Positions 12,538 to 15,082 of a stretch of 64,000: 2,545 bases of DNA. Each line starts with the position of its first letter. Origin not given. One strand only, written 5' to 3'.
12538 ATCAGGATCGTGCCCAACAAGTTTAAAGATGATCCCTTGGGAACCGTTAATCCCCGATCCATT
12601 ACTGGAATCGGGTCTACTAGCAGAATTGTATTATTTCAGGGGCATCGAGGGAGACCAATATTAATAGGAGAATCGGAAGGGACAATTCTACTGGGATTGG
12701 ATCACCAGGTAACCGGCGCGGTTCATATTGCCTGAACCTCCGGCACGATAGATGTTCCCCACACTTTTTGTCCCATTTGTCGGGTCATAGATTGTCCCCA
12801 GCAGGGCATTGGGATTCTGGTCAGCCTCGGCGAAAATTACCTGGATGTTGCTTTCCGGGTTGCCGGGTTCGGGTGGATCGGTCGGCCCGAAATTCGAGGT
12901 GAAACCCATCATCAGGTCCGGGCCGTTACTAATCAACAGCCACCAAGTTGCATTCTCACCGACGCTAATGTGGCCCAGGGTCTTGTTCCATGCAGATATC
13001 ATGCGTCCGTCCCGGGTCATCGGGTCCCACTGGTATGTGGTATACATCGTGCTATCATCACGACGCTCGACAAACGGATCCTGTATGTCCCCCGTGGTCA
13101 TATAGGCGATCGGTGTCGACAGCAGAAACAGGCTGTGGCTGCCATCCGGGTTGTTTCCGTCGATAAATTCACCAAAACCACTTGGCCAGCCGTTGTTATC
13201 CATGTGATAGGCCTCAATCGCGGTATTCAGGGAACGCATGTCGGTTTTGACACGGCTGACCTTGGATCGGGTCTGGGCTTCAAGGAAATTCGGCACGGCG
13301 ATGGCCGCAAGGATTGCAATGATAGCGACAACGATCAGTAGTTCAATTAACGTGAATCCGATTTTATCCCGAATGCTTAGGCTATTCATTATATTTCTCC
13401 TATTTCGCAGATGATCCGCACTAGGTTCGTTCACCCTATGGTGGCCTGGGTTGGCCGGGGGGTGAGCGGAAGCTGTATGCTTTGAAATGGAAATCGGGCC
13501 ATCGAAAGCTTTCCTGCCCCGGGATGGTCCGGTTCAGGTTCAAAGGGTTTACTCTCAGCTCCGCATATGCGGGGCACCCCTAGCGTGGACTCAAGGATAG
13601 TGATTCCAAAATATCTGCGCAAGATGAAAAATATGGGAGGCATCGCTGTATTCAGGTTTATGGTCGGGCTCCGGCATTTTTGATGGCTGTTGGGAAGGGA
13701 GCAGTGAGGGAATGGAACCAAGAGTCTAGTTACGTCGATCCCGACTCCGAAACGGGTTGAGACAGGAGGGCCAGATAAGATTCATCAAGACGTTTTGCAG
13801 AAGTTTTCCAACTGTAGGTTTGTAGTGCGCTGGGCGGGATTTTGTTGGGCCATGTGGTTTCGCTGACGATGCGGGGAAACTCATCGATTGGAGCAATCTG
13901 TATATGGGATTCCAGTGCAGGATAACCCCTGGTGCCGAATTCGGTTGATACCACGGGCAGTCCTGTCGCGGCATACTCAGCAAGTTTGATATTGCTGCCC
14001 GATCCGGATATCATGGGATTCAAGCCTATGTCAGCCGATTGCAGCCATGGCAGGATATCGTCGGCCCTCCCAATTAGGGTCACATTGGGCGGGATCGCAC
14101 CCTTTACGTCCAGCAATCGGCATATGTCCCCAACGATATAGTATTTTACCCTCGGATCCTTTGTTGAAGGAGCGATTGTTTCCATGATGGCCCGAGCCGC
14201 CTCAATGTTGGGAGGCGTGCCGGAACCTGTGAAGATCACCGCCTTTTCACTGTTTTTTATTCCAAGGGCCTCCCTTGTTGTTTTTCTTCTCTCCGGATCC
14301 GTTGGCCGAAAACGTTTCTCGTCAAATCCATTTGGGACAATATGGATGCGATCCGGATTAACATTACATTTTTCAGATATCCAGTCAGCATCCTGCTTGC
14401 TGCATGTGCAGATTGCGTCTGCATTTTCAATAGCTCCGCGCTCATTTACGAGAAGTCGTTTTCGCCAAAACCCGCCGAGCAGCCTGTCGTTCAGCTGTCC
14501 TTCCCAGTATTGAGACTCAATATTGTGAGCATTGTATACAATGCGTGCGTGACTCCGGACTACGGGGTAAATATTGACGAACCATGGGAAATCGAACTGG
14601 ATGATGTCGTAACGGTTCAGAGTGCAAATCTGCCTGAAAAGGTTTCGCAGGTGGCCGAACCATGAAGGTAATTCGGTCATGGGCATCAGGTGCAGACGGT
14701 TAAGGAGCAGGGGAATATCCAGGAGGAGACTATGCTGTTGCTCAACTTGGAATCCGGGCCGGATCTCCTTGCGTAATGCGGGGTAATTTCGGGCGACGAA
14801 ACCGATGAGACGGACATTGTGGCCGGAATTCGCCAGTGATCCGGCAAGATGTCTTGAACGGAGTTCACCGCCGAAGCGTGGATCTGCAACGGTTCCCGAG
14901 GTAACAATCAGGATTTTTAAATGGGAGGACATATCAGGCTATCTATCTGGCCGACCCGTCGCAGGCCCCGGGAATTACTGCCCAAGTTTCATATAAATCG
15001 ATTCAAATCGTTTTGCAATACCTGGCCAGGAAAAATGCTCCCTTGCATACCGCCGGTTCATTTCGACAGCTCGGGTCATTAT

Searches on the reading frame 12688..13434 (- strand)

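Call 21: search_protein_families(library=pfam, proteins=[window:12688-13434:-], max_evalue=0.001)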
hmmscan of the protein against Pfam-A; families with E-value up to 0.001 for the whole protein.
window:12688-13434:- (248 aa): 1 family
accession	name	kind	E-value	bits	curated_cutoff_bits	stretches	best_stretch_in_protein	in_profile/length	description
PF07963.17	N_methyl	-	5.7e-08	32.4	21.2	1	26-46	6-26/27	Prokaryotic N-terminal methylation motif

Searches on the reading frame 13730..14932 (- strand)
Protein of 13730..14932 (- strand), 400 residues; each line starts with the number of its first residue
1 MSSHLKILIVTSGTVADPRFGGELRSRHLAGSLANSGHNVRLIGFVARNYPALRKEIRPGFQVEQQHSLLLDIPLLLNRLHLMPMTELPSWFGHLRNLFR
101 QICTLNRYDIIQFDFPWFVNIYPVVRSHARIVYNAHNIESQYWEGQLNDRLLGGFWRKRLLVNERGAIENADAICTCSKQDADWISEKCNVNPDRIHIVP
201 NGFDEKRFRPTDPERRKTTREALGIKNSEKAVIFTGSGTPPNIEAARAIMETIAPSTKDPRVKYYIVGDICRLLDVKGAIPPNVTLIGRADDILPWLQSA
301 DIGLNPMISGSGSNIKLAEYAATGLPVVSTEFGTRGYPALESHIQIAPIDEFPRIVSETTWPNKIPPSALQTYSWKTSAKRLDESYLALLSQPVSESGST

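Call 21: search_protein_families(library=pfam, proteins=[window:13730-14932:-], max_evalue=0.001)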
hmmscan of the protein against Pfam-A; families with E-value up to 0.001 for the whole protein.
window:13730-14932:- (400 aa): 3 families
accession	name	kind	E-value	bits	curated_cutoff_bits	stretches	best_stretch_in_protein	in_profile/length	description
PF13439.12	Glyco_transf_4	-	7.5e-16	59.1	28.5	1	21-207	3-170/170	Glycosyltransferase Family 4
PF13692.12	Glyco_trans_1_4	-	9.1e-14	52.4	27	1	230-333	2-110/142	Glycosyl transferases group 1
PF13579.12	Glyco_trans_4_4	-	8.4e-13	49.4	29.7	1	21-202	2-158/158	Glycosyl transferase 4-like domain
